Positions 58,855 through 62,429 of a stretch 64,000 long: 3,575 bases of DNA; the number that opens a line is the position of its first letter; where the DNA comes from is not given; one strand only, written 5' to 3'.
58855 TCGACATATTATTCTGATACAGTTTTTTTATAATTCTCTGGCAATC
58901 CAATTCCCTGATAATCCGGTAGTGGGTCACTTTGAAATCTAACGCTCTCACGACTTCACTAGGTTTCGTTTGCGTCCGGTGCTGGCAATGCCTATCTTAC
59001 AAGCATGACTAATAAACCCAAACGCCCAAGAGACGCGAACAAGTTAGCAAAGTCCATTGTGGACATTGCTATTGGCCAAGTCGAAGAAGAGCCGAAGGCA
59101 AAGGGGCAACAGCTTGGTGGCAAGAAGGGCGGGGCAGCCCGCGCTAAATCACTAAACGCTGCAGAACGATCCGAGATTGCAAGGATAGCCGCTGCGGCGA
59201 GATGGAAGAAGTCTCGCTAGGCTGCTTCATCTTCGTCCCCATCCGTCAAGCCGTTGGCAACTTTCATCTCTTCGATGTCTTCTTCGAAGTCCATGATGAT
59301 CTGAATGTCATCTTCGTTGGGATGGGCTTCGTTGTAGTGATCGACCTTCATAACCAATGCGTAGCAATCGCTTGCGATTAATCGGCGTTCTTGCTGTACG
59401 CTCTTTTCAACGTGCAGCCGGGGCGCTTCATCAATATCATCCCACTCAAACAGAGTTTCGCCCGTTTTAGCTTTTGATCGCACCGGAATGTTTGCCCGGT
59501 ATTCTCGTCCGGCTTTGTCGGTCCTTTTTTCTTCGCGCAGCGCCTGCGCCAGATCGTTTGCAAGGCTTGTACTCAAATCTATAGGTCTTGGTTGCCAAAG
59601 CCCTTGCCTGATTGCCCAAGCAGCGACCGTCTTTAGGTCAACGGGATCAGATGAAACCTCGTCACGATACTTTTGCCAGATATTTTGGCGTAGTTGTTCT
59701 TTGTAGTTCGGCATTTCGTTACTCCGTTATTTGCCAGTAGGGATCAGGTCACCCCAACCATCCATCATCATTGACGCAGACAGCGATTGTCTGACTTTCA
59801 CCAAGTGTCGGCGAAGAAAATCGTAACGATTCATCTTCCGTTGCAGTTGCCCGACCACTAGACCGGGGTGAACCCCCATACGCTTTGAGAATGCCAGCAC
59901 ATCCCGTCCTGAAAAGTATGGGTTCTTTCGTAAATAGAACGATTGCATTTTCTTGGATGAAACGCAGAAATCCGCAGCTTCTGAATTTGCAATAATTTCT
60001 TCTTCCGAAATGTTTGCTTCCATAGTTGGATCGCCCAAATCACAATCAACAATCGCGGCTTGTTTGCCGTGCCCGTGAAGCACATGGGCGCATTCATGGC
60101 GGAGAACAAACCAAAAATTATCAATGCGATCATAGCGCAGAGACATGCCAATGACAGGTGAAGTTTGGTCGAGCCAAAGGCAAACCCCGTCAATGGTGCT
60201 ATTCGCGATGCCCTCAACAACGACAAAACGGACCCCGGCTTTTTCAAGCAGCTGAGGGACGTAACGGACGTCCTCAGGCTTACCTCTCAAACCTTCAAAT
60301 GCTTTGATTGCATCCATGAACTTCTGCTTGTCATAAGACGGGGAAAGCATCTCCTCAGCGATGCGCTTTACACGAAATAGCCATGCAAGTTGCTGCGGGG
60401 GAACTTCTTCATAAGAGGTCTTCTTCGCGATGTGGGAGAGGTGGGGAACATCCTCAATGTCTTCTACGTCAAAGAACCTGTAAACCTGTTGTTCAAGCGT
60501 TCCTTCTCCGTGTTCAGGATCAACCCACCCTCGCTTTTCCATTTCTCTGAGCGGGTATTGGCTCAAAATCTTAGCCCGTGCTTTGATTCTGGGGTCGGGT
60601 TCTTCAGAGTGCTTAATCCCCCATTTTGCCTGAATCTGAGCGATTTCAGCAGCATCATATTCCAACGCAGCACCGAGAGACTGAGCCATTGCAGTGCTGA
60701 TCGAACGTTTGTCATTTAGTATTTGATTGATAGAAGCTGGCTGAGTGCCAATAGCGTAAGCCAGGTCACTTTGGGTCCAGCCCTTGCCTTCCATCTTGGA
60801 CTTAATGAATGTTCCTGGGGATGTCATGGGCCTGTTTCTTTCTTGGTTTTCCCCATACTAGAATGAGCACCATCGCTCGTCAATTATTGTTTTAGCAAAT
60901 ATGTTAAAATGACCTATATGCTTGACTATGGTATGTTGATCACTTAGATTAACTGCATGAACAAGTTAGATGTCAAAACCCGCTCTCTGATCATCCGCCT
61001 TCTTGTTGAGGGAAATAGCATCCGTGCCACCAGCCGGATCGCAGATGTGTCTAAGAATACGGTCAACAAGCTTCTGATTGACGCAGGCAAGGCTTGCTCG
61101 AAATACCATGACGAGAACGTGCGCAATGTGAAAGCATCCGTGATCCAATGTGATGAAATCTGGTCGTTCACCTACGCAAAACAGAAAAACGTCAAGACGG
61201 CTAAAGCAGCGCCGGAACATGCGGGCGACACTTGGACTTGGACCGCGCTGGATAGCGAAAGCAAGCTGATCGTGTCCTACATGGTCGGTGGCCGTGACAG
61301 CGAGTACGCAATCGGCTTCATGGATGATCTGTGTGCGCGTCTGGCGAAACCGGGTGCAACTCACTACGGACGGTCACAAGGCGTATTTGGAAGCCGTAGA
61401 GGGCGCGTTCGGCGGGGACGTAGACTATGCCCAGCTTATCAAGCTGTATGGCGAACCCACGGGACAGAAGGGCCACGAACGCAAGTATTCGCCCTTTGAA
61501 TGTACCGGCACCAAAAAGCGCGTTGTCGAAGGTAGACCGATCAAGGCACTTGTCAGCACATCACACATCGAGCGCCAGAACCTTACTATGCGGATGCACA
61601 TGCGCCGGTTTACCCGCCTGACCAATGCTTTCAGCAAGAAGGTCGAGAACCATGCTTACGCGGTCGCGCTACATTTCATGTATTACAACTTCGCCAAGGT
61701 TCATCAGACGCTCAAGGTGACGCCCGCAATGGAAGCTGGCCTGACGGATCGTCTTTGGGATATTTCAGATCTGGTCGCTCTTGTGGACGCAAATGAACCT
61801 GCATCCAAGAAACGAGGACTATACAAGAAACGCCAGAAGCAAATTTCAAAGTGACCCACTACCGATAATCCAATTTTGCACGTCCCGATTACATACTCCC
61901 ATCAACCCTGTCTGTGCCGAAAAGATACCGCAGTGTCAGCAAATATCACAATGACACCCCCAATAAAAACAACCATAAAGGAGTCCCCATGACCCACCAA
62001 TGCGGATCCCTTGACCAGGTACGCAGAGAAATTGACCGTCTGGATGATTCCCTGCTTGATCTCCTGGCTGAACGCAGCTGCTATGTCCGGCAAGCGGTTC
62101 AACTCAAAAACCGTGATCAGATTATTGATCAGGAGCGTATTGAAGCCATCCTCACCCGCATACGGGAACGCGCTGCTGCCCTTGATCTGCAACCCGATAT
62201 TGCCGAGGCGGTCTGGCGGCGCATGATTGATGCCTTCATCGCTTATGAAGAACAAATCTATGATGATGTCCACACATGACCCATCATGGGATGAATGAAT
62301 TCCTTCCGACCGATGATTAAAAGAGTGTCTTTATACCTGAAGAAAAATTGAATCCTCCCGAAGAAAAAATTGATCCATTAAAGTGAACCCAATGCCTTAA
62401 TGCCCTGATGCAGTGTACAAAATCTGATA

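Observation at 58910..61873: A roughly 3-kb IS1-family transposon-like unit bounded by 20-bp inverted repeats, carrying passenger genes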

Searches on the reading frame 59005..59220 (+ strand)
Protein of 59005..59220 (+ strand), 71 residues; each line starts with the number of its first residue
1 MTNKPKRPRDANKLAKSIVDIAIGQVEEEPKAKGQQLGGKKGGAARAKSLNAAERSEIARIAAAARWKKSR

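Call 8: search_protein_families(library=pfam, proteins=[window:59005-59220:+], max_evalue=0.01)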
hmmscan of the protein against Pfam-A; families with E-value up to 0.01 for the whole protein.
window:59005-59220:+ (71 aa): 0 families

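Call 9: search_protein_families(library=ncbifam, proteins=[window:59005-59220:+], max_evalue=0.01)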
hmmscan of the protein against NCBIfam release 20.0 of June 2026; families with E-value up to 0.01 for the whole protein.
window:59005-59220:+ (71 aa): 0 families

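Call 29: find_homologous_proteins(query=window:59005-59217:+, max_evalue=0.001)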
Query seq(71 aa) (71 aa): 1087 proteins with E <= 0.001 among 1097 candidates; the best 120 are listed.
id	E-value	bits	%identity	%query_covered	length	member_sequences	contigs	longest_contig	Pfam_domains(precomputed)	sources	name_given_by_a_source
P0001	2.2e-29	118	89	100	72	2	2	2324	-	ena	-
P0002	2.2e-28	115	88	100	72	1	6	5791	-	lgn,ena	-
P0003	9.6e-26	106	83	100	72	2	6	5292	-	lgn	-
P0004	1.3e-24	103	77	100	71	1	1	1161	-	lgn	-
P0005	6.8e-23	97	75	100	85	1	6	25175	-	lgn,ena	-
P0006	5.9e-22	95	72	97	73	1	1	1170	-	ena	-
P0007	2.3e-21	93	67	99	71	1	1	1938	-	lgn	-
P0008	6.3e-21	91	70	97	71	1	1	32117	-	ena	-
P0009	1.2e-20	90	70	99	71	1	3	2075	-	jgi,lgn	jgi:hypothetical protein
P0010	1.4e-20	90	70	100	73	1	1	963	-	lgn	-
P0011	1.8e-20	90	70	97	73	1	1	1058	-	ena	-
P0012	3.3e-20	89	70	99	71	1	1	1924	-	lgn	-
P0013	4.1e-20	89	70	99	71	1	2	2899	-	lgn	-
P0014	4.4e-20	89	69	99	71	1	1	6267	-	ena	-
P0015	4.7e-20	89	68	97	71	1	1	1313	-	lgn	-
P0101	2.6e-15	74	58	99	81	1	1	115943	-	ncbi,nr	ncbi:MAG: histone H1 [Gammaproteobacteria bacterium]|nr:histone H1 [Gammaproteobacteria bacterium]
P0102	2.7e-15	74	60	99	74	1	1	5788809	-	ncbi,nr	ncbi:hypothetical protein FNL56_11970 [Tardiphaga sp. vice304]|nr:hypothetical protein FNL56_11970 [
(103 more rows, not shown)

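Call 30: find_encoding_contigs(protein=P0002, flank=5000, max_places=8)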
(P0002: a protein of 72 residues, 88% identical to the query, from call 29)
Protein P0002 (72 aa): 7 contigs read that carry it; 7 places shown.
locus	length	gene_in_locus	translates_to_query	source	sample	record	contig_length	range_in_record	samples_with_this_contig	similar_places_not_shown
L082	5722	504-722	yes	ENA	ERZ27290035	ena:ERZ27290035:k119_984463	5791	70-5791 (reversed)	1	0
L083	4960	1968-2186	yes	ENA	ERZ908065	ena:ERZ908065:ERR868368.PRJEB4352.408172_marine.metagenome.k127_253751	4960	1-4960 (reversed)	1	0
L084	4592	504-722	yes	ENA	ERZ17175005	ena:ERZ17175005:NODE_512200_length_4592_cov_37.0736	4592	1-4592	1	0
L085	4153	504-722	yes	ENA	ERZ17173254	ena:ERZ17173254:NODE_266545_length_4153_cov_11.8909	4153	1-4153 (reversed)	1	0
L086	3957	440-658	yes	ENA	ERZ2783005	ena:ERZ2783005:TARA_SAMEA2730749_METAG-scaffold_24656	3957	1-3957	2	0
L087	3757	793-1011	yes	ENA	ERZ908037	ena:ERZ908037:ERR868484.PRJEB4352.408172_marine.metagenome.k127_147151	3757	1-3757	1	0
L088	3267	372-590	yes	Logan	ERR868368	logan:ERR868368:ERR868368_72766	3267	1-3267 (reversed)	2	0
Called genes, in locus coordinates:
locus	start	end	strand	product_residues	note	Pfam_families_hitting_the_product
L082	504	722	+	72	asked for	-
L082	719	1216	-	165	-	-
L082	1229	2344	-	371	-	PF01381:HTH_3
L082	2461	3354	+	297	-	PF03400:DDE_Tnp_IS1 (faint)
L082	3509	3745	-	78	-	PF23793:LysC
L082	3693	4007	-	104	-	-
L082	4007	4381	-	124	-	PF20137:BubE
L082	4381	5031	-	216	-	PF05838:Glyco_hydro_108, PF09374:PG_binding_3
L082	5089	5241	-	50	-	-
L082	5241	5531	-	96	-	-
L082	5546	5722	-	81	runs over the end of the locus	?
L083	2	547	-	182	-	?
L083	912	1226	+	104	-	PF01381:HTH_3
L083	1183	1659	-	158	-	-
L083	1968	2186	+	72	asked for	-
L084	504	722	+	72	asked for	-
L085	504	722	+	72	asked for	-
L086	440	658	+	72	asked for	-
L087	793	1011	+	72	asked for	-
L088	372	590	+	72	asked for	-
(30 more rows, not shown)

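Call 33: search_protein_families(library=padloc, proteins=[window:59005-59220:+], max_evalue=0.01)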
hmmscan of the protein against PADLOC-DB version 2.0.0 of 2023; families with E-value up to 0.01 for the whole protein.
window:59005-59220:+ (71 aa): 0 families
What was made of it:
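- Tried and rejected: No Pfam, NCBIfam or PADLOC family (calls 8, 9, 33).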

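Call 34: search_protein_families(library=phrogs, proteins=[window:59005-59220:+], max_evalue=0.01)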
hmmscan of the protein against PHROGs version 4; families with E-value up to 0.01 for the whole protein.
window:59005-59220:+ (71 aa): 1 family
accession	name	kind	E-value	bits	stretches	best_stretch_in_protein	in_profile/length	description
phrog_2384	-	unknown function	4.7e-06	27.1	1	36-69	5-38/338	-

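Call 50: search_solved_structures(query=A2, max_evalue=1, show_alignments=2)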
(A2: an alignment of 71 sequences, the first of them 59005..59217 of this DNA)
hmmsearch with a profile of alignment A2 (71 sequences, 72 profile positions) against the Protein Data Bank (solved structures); distinct sequences matched with E-value up to 1: 1.
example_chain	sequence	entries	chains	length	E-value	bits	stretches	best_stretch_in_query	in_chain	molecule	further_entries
7r81_J1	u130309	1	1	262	0.11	16.4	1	7-49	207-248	60S ribosomal protein L8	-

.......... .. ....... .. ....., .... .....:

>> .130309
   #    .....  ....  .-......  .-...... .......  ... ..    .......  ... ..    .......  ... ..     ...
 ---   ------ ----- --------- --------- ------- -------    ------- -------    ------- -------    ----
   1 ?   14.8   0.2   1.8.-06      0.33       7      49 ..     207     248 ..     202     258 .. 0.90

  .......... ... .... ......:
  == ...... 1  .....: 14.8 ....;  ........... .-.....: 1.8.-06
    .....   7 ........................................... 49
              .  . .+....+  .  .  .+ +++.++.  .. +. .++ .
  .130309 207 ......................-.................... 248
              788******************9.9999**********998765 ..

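Call 54: predict_structure(alignment_id=A2)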
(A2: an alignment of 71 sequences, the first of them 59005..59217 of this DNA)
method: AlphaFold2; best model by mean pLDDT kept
length: 71 residues; sequences in the alignment: 71
mean_pLDDT: 72.8   pTM: 0.56
mean pLDDT of the five models: 72.8, 72.1, 70.0, 68.8, 68.1
residues with pLDDT >= 90: 2; 70-90: 40; 50-70: 28; < 50: 1
segments of 3 or more residues with pLDDT < 50: none
pLDDT, mean of each block of 10 residues (from residue 1): 56 81 75 63 77 89 72 45
secondary structure, 60 per line:
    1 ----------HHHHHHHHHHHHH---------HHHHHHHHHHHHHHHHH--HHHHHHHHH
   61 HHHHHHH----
elements in order: H11-23 H33-49 H52-67

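Call 59: fold_search(model_id=the predicted structure, library=pdb)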
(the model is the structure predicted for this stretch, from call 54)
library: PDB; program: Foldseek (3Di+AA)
matches with E <= 10: 30; with E <= 0.001: 0
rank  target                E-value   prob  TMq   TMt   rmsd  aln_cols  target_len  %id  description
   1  3ggo_D                3.2e+00  0.11  0.31  0.12   6.8        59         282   19  Crystal structure of prephenate dehydrogenase from A. aeolicus with HPP and NADH (released 2009-03-10)
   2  2eqz_MODEL_1_A        3.4e+00  0.09  0.32  0.28   9.9        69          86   19  Solution structure of the first HMG-box domain from high mobility group protein B3 (released 2008-04-01)
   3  4y60_C                3.9e+00  0.11  0.34  0.32   8.6        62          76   26  Structure of SOX18-HMG/PROX1-DNA (released 2016-03-02)
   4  6hc3_A                3.9e+00  0.11  0.32  0.15   7.8        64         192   22  TFAM bound to Site-X (released 2019-06-05)
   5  3qes_A                5.2e+00  0.15  0.39  0.04  10.3        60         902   17  RB69 DNA Polymerase (L561A/S565G/Y567A) Ternary Complex with dGTP Opposite Difluorotoluene Nucleoside (released 2012-01-25)
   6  1gt0_D                5.2e+00  0.09  0.33  0.31   8.8        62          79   21  Crystal structure of a POU/HMG/DNA ternary complex (released 2003-01-30)
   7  3qep_A                5.8e+00  0.14  0.39  0.04  10.3        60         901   17  RB69 DNA Polymerase (L561A/S565G/Y567A) Ternary Complex with dTTP Opposite Difluorotoluene Nucleoside (released 2011-08-31)
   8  3tag_A                5.8e+00  0.14  0.40  0.04  10.5        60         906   17  5-fluorocytosine paired with dAMP in RB69 gp43 (released 2011-11-09)
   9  3ne6_A                6.2e+00  0.14  0.39  0.04  10.3        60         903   17  RB69 DNA Polymerase (S565G/Y567A) Ternary Complex with dCTP Opposite dG (released 2011-01-26)
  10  4j2a_A                6.2e+00  0.13  0.39  0.04  10.3        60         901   17  RB69 DNA Polymerase L415A Ternary Complex (released 2014-02-19)
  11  3ggp_B                6.2e+00  0.07  0.30  0.12   7.0        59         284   22  Crystal structure of prephenate dehydrogenase from A. aeolicus in complex with hydroxyphenyl propionate and NAD+ (released 2009-03-10)
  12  3ggg_A                6.6e+00  0.07  0.31  0.12   6.9        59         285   19  The crystal structure of A. aeolicus prephenate dehydrogenase in complex with tyrosine and NAD+ (released 2009-03-10)
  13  3kd1_E                7.0e+00  0.13  0.40  0.04  10.4        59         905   17  Closed binary complex of an RB69 gp43 fingers domain mutant complexed with an acyclic GMP terminated primer template p (released 2011-04-13)
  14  7y4l_MI               7.0e+00  0.04  0.31  0.12   9.8        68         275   16  PBS of PBS-PSII-PSI-LHCs from Porphyridium purpureum. (released 2023-01-18)
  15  7my1                  7.0e+00  0.04  0.22  0.10   8.9        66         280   21  Sy-CrtE structure with IPP, N-term His-tag (released 2022-06-01)
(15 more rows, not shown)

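Call 78: find_encoding_contigs(protein=P0102, flank=5000, max_places=4)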
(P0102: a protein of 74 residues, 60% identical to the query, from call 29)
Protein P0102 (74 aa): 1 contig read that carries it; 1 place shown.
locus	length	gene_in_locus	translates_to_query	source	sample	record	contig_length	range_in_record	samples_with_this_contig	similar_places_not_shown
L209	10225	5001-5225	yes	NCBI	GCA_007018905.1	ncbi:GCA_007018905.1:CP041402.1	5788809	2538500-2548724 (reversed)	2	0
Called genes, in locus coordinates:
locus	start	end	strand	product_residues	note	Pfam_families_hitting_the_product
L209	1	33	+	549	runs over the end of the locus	PF13231:PMT_2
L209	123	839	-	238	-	PF13481:AAA_25 (weak), PF03796:DnaB_C (weak), PF06745:ATPase (faint)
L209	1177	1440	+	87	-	PF01402:RHH_1 (weak)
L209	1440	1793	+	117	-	PF05016:ParE_toxin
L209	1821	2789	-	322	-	PF00892:EamA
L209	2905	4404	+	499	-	PF00392:GntR, PF00155:Aminotran_1_2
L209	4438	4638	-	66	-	-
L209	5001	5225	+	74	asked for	-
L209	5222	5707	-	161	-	-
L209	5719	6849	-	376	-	PF01381:HTH_3 (faint)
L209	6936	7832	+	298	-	PF13384:HTH_23 (weak), PF13936:HTH_38 (weak), PF03400:DDE_Tnp_IS1 (faint)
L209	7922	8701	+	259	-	PF00596:Aldolase_II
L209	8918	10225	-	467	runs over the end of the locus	PF01546:Peptidase_M20, PF07687:M20_dimer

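Call 79: find_encoding_contigs(protein=P0101, flank=5000, max_places=4)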
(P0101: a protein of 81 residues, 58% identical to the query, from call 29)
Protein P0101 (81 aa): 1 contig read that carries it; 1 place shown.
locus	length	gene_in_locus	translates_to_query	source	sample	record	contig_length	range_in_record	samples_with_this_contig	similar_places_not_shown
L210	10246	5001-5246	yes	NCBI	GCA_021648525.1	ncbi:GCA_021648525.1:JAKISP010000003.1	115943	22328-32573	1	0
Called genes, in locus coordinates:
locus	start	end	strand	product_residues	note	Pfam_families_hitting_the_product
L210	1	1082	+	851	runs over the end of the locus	PF01564:Spermine_synth (weak)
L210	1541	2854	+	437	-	PF12801:Fer4_5, PF13746:Fer4_18 (weak)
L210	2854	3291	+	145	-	-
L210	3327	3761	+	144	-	-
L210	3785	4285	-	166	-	PF20603:Bact_hydrolase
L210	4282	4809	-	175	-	PF00115:COX1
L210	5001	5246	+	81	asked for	-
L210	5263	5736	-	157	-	-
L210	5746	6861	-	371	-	-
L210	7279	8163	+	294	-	PF03400:DDE_Tnp_IS1 (faint)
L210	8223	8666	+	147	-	PF13274:SocA_Panacea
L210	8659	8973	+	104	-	-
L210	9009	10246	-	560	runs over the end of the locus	PF01019:G_glu_transpept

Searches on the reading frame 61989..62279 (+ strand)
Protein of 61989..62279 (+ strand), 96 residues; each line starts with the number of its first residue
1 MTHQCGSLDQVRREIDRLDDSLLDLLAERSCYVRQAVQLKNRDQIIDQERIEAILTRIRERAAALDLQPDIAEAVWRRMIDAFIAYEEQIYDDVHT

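Call 8: search_protein_families(library=pfam, proteins=[window:61989-62279:+], max_evalue=0.01)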
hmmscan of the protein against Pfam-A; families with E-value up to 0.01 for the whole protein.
window:61989-62279:+ (96 aa): 1 family
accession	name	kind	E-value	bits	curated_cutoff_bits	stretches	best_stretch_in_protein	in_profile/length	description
PF01817.26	CM_2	-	2.2e-17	63.5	27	1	11-88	1-80/80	Chorismate mutase type II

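Call 26: find_encoding_contigs(protein=window:61989-62279:+, flank=6000, max_places=6)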
Protein window:61989-62279:+ (96 aa): no gene with exactly this product is on record in the collection.
